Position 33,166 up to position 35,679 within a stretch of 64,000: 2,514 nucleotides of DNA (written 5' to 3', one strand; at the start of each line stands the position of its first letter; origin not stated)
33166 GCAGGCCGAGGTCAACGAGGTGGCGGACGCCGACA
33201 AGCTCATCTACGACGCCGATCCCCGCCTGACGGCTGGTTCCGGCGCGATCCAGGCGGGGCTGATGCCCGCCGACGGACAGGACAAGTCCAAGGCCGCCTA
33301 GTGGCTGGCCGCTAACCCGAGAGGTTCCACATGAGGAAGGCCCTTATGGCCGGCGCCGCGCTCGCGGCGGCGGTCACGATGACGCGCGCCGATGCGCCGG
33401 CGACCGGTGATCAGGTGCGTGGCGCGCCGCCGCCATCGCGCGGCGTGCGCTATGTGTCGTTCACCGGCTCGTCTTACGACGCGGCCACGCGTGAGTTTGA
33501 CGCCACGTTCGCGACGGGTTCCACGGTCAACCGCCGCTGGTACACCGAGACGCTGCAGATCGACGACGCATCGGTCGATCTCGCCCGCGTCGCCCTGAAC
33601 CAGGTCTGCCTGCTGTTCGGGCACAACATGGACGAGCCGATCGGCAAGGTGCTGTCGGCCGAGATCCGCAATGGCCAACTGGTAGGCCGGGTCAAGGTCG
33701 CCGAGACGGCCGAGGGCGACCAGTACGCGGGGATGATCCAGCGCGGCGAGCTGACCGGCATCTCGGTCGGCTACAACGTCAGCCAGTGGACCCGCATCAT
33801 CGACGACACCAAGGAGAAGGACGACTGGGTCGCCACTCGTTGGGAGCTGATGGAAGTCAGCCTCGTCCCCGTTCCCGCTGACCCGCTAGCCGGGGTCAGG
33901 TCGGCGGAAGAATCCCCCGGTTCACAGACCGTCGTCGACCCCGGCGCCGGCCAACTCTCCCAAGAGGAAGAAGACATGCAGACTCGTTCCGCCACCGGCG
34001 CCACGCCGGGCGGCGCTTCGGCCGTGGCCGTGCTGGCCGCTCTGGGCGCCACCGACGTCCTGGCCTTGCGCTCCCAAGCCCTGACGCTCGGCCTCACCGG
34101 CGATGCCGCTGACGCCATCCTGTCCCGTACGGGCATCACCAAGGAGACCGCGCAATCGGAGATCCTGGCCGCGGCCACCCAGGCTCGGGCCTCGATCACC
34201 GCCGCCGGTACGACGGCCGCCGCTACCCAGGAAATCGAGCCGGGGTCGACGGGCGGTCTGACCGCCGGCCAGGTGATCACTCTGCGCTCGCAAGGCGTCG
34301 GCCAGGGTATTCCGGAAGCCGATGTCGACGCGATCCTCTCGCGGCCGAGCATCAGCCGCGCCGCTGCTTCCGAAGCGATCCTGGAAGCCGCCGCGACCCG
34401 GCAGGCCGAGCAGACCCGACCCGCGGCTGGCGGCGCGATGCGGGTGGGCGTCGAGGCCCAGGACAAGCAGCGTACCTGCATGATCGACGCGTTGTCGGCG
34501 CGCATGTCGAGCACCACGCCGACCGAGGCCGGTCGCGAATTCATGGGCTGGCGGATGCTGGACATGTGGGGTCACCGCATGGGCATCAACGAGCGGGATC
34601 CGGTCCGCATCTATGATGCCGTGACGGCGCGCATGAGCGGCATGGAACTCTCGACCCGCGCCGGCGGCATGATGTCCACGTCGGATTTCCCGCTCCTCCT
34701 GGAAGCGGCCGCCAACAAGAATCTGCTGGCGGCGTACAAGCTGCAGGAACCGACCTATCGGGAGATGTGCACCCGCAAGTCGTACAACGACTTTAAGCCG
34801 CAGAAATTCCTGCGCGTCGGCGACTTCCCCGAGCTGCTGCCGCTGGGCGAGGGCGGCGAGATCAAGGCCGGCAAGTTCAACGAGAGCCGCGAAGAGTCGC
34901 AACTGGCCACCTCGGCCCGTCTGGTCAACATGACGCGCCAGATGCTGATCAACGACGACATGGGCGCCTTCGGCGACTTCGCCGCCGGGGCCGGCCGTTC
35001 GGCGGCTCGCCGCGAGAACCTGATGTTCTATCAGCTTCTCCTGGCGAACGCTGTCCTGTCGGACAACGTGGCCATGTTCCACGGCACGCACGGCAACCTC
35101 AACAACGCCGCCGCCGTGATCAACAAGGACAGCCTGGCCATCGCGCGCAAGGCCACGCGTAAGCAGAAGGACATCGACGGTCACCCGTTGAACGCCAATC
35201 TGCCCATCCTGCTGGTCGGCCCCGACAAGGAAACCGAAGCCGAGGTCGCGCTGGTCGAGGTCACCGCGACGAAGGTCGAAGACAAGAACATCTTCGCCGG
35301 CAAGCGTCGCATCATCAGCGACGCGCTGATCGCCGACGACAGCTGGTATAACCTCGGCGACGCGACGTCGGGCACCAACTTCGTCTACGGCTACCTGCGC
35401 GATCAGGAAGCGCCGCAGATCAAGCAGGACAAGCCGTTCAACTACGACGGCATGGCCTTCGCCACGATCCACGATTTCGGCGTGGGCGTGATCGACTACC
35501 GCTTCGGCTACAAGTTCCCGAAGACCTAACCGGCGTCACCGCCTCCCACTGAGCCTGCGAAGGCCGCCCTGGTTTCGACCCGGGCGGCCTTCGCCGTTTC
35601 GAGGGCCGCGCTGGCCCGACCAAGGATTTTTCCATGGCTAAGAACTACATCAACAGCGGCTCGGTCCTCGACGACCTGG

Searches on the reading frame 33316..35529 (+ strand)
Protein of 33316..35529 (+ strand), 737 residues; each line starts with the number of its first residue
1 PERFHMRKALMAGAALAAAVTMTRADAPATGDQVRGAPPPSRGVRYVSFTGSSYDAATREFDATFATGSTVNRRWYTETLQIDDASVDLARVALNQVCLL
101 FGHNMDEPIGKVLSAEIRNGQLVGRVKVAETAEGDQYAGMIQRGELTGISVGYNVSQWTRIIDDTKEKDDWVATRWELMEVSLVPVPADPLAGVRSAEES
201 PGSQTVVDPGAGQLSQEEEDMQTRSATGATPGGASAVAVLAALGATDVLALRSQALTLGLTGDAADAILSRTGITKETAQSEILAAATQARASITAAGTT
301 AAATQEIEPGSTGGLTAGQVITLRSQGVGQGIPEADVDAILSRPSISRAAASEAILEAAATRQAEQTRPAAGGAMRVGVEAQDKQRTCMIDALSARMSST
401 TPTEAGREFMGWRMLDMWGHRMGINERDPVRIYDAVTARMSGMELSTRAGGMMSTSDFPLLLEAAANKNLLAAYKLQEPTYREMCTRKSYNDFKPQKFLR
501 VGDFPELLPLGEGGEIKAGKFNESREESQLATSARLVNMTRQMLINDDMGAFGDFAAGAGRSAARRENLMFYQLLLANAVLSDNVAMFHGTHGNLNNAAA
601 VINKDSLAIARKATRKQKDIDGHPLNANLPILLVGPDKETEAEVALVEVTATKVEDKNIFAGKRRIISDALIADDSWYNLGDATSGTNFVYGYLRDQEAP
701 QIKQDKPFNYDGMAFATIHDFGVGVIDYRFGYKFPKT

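Call 51: search_protein_families(library=phrogs, proteins=[window:33316-35529:+], max_evalue=0.00001)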
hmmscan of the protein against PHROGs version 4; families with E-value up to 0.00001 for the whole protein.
window:33316-35529:+ (737 aa): 7 families
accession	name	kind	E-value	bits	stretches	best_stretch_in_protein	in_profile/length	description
phrog_4523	-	head and packaging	7.4e-153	511.6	1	45-733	16-640/644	major head and protease protein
phrog_133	-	head and packaging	9.7e-59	200.6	1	340-735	276-666/668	head maturation protease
phrog_617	-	head and packaging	2.6e-28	100.3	1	52-375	19-303/626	major head protein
phrog_80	-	head and packaging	2.4e-23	84.2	1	76-297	258-446/607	head maturation protease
phrog_2263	-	head and packaging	3.4e-12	47.1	1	81-312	61-243/551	major head protein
phrog_3244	-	head and packaging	2e-08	35.3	1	95-217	69-200/326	head maturation protease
phrog_11321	-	unknown function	4.1e-07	30.7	1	85-189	22-131/327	-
